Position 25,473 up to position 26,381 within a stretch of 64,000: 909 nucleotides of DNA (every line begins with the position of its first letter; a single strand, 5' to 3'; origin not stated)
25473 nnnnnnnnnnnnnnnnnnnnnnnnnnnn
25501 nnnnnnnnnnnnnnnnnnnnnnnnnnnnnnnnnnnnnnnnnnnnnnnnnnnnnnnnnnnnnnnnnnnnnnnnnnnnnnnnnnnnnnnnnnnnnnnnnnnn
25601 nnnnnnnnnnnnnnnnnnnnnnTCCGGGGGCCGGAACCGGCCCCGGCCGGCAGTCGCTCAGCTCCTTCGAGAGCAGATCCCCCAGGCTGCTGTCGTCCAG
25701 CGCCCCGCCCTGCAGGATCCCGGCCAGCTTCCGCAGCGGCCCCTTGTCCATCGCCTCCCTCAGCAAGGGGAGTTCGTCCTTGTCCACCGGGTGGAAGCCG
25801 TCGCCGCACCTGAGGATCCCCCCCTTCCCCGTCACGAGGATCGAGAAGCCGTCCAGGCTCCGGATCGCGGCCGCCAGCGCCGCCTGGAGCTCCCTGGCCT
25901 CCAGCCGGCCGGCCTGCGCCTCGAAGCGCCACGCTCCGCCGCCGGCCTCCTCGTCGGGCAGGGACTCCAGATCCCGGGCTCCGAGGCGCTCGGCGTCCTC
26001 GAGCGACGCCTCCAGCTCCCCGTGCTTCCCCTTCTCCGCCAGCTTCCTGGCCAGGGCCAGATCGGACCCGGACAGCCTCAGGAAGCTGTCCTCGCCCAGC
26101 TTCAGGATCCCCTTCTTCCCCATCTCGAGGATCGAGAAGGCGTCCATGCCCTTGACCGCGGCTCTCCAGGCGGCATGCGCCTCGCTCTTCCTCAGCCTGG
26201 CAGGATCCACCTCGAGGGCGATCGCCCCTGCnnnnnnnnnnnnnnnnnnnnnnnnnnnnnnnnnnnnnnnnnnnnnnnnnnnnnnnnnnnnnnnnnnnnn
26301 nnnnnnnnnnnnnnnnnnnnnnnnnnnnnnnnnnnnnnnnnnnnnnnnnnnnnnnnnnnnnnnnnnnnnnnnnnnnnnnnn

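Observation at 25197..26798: RNA polymerase beta subunit carries a ~530-aa repeat-built insertion between its first two conserved blocks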

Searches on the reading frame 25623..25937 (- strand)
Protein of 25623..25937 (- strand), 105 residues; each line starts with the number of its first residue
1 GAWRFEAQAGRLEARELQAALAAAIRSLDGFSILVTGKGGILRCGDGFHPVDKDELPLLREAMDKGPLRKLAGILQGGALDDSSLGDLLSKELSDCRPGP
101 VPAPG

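Call 67: predict_structure(alignment_id=A2)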
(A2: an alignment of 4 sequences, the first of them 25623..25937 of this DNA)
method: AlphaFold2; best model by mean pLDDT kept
length: 105 residues; sequences in the alignment: 4
mean_pLDDT: 63.6   pTM: 0.47
mean pLDDT of the five models: 63.6, 61.4, 58.3, 58.2, 57.1
residues with pLDDT >= 90: 0; 70-90: 42; 50-70: 43; < 50: 20
segments of 3 or more residues with pLDDT < 50: 1-10, 96-105
pLDDT, mean of each block of 10 residues (from residue 1): 42 63 67 74 76 79 65 58 70 53 38
secondary structure, 60 per line:
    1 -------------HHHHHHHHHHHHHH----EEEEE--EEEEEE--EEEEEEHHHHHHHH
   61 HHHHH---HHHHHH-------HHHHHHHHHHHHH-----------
elements in order: H14-27 E32-36 E39-44 E47-52 H53-65 H69-74 H82-94

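Call 76: fold_search(model_id=the predicted structure, library=pdb)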
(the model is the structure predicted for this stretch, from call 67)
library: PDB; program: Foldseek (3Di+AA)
matches with E <= 10: 303; with E <= 0.001: 0
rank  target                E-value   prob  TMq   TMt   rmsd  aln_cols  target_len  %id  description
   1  1n3g_MODEL_1_A        3.6e-01  0.09  0.21  0.20  11.3        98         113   12  Solution structure of the ribosome-associated cold shock response protein Yfia of Escherichia coli (released 2003-01-28)
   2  6g26_F                3.8e-01  0.09  0.16  0.24   9.9        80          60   12  The crystal structure of the Burkholderia pseudomallei HicAB complex (released 2018-10-31)
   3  9jue_A                4.3e-01  0.20  0.26  0.23   7.2        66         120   21  Roadblock3 homodimer structure from Candidatus Prometheoarchaeum syntrophicum strain MK-D1 (released 2024-10-16)
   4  3l5o_A                4.6e-01  0.14  0.27  0.14  10.9        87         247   21  Crystal structure of protein with unknown function from DUF364 family (ZP_00559375.1) from Desulfitobacterium hafniens (released 2010-02-02)
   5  9asq_B                6.0e-01  0.04  0.19  0.09  23.3       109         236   16  Human Drosha, DGCR8 and SRSF3 in complex with Pri-let-7f1 (released 2024-09-04)
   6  9jue_F                6.8e-01  0.18  0.25  0.23   5.8        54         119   24  Roadblock3 homodimer structure from Candidatus Prometheoarchaeum syntrophicum strain MK-D1 (released 2024-10-16)
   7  5ey7_B                7.3e-01  0.12  0.32  0.15   9.4       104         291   13  Crystal structure of Fructokinase from Vibrio cholerae O395 in apo form (released 2016-11-30)
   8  3l5o_B                7.3e-01  0.10  0.27  0.14  11.4        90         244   21  Crystal structure of protein with unknown function from DUF364 family (ZP_00559375.1) from Desulfitobacterium hafniens (released 2010-02-02)
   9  9jue_C                8.8e-01  0.13  0.26  0.24   7.3        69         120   20  Roadblock3 homodimer structure from Candidatus Prometheoarchaeum syntrophicum strain MK-D1 (released 2024-10-16)
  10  9jue_E                1.0e+00  0.14  0.25  0.23   5.8        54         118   24  Roadblock3 homodimer structure from Candidatus Prometheoarchaeum syntrophicum strain MK-D1 (released 2024-10-16)
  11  4e51_A                1.0e+00  0.13  0.28  0.10   5.0        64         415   14  Crystal structure of a histidyl-tRNA synthetase HisRS from Burkholderia thailandensis bound to histidine (released 2012-03-28)
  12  2ddo_A                1.0e+00  0.11  0.30  0.15   7.9        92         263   17  Crystal Structure of Pyridoxal Kinase from the Escherichia coli pdxK gene at 2.6 A resolution (released 2006-08-15)
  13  11bl_A                1.0e+00  0.11  0.31  0.14  13.2       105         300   12  Crystal Structure of a Ribokinase from Brucella suis in complex ADP (P21 form) (released 2026-02-25)
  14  7fdl_A                1.0e+00  0.02  0.15  0.10  14.8        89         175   22  Crystal structure of transcription factor WER in complex with EGL3 (released 2022-07-20)
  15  8ip8_NB               1.1e+00  0.10  0.24  0.32   9.1        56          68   18  Wheat 80S ribosome stalled on AUG-Stop boron dependently (released 2024-02-21)
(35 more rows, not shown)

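Call 94: search_protein_families(library=ncbifam, proteins=[window:25623-25937:-], max_evalue=1)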
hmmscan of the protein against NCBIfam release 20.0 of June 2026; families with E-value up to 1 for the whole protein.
window:25623-25937:- (105 aa): 0 families

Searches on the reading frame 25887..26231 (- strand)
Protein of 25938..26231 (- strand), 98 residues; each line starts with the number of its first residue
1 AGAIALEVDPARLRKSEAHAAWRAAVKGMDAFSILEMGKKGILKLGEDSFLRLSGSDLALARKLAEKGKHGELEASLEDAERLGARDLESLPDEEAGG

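Call 50: search_solved_structures(query=A1, max_evalue=10, show_alignments=2)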
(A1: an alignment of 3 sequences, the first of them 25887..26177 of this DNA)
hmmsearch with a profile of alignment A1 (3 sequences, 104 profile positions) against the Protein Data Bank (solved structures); distinct sequences matched with E-value up to 10: 1.
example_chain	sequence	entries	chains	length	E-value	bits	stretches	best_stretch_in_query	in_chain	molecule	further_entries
1b7b_A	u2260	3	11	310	2.1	11.9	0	26-65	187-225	CARBAMATE KINASE | CARBAMATE KINASE 1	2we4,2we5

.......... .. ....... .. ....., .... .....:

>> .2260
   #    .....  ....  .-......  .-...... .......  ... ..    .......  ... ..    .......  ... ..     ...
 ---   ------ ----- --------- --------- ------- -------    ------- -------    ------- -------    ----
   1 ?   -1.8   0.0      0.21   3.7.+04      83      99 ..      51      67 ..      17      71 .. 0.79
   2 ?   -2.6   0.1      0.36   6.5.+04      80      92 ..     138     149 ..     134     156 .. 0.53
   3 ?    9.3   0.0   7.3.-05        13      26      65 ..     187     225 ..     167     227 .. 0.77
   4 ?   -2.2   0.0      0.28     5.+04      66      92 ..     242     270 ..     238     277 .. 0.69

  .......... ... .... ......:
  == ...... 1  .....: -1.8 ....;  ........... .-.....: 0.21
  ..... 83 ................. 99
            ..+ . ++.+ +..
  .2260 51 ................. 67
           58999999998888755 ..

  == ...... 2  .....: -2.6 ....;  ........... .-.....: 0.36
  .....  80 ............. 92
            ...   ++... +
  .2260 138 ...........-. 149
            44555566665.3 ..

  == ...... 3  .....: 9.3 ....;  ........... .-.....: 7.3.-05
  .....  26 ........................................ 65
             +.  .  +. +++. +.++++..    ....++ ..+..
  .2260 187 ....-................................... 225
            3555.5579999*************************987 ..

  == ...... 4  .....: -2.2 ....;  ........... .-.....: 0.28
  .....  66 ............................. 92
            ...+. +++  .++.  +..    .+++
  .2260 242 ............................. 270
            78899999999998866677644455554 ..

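Call 56: find_homologous_proteins(query=A1, max_evalue=0.01)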
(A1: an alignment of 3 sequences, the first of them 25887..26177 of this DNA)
Query A1 (3 sequences): 1242 candidates shared short words with the query, none scored E <= 0.01.

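Call 94: search_protein_families(library=ncbifam, proteins=[window:25938-26231:-], max_evalue=1)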
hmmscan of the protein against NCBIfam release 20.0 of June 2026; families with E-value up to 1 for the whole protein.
window:25938-26231:- (98 aa): 0 families
